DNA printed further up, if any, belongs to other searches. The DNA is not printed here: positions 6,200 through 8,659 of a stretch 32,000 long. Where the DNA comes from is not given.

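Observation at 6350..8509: Sheath subunits TssB and TssC are encoded as one 719-aa fusion joined by a K/E-rich linker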

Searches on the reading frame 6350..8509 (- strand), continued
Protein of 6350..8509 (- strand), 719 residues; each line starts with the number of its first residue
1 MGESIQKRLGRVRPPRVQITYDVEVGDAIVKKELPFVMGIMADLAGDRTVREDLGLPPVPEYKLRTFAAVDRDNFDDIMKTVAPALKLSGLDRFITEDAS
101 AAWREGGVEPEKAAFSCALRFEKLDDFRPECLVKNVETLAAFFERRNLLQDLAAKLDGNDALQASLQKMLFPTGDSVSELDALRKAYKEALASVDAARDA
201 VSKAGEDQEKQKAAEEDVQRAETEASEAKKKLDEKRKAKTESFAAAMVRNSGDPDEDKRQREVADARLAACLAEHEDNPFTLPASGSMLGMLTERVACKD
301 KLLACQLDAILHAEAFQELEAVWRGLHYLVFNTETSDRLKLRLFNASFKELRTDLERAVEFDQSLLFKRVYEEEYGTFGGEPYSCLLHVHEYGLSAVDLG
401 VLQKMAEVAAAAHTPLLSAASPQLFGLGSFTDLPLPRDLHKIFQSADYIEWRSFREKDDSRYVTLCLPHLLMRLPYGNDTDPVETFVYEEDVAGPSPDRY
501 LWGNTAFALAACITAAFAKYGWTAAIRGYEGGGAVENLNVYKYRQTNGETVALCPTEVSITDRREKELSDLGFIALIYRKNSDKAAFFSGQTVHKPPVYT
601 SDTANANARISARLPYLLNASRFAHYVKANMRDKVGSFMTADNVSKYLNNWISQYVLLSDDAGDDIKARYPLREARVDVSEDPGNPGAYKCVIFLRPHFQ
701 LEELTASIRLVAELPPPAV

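Call 18: search_solved_structures(query=window:6350-8509:-, max_evalue=0.001, show_alignments=5)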
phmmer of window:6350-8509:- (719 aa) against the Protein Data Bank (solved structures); distinct sequences matched with E-value up to 0.001: 14.
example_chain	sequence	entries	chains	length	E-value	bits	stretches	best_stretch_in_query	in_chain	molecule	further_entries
9n4v_A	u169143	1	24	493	6.7e-184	616.6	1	261-718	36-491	DUF877 family protein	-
5n8n_B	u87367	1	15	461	1.6e-131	443.5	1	270-716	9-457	EvpB family type VI secretion protein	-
5urw_1B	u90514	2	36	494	2.9e-110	373.2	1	295-714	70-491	TssC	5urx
3j9g_B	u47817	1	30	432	1.3e-103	351.3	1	297-712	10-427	VipB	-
5myu_A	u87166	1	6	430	1.5e-103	351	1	297-712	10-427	Type VI secretion system protein ImpC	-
5ojq_A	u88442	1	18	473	1.6e-103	350.9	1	294-711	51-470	Type VI secretion protein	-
5mxn_A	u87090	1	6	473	1.6e-103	350.9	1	294-711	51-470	Type VI secretion protein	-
3j9o_B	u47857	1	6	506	5.8e-62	213.6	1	296-716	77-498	Intracellular growth locus protein B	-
9n4v_B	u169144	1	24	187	7.3e-31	110.8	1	1-187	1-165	Type VI secretion system contractile sheath small subunit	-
4uqz_B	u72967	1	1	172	8.6e-16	61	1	4-170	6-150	HSIB1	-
5n8n_A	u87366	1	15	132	8.4e-14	54.4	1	4-152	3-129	Type VI secretion protein, family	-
3j9o_A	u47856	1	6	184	1e-05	27.7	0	15-186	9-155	Intracellular growth locus protein A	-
5urw_1A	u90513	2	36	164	0.00013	24.1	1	15-171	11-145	TssB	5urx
4ps2_A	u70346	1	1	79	0.00028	23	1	116-185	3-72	Putative type VI secretion protein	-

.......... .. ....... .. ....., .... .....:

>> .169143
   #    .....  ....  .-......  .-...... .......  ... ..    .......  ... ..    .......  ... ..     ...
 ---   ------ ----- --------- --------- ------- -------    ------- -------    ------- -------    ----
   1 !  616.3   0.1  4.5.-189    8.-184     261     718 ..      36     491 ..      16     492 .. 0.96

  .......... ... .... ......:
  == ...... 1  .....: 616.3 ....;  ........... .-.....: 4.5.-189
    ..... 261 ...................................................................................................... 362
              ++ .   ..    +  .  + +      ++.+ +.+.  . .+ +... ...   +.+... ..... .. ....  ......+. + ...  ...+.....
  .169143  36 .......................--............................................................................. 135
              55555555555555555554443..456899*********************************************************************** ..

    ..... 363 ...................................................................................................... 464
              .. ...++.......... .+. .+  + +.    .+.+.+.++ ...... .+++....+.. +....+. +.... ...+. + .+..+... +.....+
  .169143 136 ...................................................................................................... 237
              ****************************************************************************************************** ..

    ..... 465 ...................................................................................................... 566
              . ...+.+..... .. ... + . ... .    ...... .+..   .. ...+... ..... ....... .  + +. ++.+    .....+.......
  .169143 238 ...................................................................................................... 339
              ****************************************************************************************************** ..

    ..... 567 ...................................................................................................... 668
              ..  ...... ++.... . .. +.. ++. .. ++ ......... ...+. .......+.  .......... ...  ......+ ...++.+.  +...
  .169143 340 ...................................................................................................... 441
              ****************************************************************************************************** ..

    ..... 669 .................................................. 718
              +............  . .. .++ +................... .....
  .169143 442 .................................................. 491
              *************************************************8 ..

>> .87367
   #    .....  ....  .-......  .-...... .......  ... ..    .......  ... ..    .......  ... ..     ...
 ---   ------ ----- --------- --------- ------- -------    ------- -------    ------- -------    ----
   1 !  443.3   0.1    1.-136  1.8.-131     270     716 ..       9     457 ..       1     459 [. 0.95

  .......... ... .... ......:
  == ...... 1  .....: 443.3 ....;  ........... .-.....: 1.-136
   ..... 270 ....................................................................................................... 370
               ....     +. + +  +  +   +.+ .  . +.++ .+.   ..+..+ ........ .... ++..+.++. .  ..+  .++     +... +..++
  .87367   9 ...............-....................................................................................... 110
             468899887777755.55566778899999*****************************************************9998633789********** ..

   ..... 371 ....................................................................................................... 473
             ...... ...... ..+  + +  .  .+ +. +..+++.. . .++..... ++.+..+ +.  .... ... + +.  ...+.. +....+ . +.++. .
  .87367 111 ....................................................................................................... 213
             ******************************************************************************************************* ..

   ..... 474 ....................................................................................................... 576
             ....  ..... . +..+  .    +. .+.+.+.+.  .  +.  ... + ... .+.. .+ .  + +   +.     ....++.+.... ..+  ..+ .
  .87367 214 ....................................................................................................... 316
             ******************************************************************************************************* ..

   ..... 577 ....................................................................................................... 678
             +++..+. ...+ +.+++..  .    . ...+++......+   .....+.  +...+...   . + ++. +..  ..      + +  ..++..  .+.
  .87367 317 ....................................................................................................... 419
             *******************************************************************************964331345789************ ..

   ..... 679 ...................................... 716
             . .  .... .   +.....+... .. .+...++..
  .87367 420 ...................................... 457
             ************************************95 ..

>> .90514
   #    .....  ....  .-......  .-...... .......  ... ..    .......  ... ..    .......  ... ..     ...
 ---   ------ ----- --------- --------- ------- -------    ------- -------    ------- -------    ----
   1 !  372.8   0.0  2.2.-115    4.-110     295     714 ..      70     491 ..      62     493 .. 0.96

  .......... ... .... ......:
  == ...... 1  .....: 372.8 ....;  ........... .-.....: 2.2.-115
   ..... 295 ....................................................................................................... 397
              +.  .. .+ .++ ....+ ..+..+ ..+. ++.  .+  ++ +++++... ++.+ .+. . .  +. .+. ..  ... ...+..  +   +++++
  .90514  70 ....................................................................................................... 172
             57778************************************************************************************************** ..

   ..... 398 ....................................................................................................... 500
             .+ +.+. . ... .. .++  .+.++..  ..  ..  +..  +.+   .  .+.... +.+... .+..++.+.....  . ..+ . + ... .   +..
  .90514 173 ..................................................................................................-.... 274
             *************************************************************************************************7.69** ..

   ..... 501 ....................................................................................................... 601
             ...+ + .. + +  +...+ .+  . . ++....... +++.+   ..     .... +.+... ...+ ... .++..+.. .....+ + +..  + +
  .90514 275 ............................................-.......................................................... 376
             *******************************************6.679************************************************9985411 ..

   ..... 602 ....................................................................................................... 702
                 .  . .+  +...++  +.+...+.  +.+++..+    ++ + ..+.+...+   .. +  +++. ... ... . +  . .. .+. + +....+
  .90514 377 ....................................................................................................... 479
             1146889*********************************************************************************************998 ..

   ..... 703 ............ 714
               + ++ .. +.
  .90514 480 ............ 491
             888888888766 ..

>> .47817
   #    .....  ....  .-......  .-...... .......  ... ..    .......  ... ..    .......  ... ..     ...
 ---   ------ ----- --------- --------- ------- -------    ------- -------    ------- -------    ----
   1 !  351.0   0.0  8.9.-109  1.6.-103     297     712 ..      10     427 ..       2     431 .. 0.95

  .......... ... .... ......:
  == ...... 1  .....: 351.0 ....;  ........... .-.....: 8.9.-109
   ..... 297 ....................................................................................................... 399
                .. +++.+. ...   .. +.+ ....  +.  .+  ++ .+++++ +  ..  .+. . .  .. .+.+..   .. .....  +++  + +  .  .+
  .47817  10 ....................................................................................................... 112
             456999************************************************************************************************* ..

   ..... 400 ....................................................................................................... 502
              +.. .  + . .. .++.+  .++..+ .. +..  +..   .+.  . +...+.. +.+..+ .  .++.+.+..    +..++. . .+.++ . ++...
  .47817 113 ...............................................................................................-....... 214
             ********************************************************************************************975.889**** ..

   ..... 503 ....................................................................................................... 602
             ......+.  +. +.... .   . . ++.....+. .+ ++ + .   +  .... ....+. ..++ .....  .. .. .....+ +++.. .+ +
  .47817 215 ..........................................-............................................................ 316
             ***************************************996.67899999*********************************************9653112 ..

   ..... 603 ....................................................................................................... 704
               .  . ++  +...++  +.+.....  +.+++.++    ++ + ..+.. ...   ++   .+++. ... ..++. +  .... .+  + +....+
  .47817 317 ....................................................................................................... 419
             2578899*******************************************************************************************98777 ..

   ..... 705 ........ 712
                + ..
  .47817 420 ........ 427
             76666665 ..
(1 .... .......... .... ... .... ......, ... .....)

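Call 22: find_encoding_contigs(protein=P0092, flank=10000, max_places=3)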
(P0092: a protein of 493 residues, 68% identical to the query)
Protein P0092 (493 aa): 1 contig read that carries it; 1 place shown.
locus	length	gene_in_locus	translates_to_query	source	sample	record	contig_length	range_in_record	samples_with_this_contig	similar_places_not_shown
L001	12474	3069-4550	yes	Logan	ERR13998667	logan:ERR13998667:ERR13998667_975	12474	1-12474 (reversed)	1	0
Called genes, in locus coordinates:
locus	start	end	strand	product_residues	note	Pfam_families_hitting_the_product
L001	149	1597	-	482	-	PF05936:T6SS_VasE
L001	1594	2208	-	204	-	PF12790:T6SS-SciN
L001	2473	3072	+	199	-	PF05591:T6SS_VipA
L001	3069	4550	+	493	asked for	PF05943:VipB, PF18945:VipB_2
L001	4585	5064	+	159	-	PF05638:T6SS_HCP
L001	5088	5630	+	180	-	PF04965:GPW_gp25 (weak)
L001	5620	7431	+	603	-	PF05947:T6SS_TssF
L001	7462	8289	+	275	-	-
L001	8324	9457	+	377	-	PF06996:T6SS_TssG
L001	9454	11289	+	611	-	PF05954:Phage_GPD, PF10106:DUF2345 (faint), PF04717:Phage_base_V, PF22178:Gp5_trimer_C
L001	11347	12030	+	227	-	-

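Call 26: find_encoding_contigs(protein=window:6350-8509:-, flank=10000, max_places=6)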
Protein window:6350-8509:- (719 aa): 23 contigs read that carry it; 6 places shown.
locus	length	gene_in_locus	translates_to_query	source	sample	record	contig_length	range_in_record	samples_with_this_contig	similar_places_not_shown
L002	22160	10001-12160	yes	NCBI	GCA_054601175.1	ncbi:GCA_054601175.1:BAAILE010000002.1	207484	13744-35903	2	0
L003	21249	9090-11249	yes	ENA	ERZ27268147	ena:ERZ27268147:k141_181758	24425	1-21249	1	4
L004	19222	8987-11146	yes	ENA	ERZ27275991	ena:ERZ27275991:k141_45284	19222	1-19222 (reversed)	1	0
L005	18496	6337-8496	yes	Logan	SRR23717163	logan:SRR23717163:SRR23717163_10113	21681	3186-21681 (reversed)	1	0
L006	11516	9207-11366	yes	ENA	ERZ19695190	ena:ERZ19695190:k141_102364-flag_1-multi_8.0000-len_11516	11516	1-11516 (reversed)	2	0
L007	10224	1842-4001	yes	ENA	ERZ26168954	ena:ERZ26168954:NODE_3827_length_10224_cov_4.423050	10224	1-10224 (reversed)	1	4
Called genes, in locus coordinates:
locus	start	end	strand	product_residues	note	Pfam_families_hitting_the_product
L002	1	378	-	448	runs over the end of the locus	PF01208:URO-D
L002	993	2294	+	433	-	PF00990:GGDEF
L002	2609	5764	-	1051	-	PF14331:IcmF-related_N (weak)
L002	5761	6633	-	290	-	PF09850:DotU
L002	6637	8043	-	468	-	PF05936:T6SS_VasE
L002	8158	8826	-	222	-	PF12790:T6SS-SciN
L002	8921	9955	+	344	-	PF06812:ImpA_N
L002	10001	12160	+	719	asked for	PF05591:T6SS_VipA, PF05943:VipB, PF18945:VipB_2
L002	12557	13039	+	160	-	PF05638:T6SS_HCP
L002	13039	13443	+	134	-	PF04965:GPW_gp25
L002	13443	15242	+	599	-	PF05947:T6SS_TssF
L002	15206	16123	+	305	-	PF06996:T6SS_TssG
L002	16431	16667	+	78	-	-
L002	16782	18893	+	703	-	PF05954:Phage_GPD, PF04717:Phage_base_V, PF22178:Gp5_trimer_C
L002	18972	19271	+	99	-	PF05488:PAAR_motif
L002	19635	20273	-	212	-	-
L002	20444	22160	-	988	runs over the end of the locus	PF02743:dCache_1, PF00989:PAS (faint), PF08447:PAS_3 (weak), PF13426:PAS_9, PF08447:PAS_3, PF00512:HisKA, PF02518:HATPase_c, PF00072:Response_reg, +1 more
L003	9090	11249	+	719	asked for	PF05591:T6SS_VipA, PF05943:VipB, PF18945:VipB_2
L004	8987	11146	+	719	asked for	PF05591:T6SS_VipA, PF05943:VipB, PF18945:VipB_2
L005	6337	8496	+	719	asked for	PF05591:T6SS_VipA, PF05943:VipB, PF18945:VipB_2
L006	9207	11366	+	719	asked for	PF05591:T6SS_VipA, PF05943:VipB, PF18945:VipB_2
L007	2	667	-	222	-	PF12790:T6SS-SciN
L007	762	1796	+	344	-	PF06812:ImpA_N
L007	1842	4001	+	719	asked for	PF05591:T6SS_VipA, PF05943:VipB, PF18945:VipB_2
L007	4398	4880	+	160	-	PF05638:T6SS_HCP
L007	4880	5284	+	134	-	PF04965:GPW_gp25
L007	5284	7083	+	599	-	PF05947:T6SS_TssF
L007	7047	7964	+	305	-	PF06996:T6SS_TssG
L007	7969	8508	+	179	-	-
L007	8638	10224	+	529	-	?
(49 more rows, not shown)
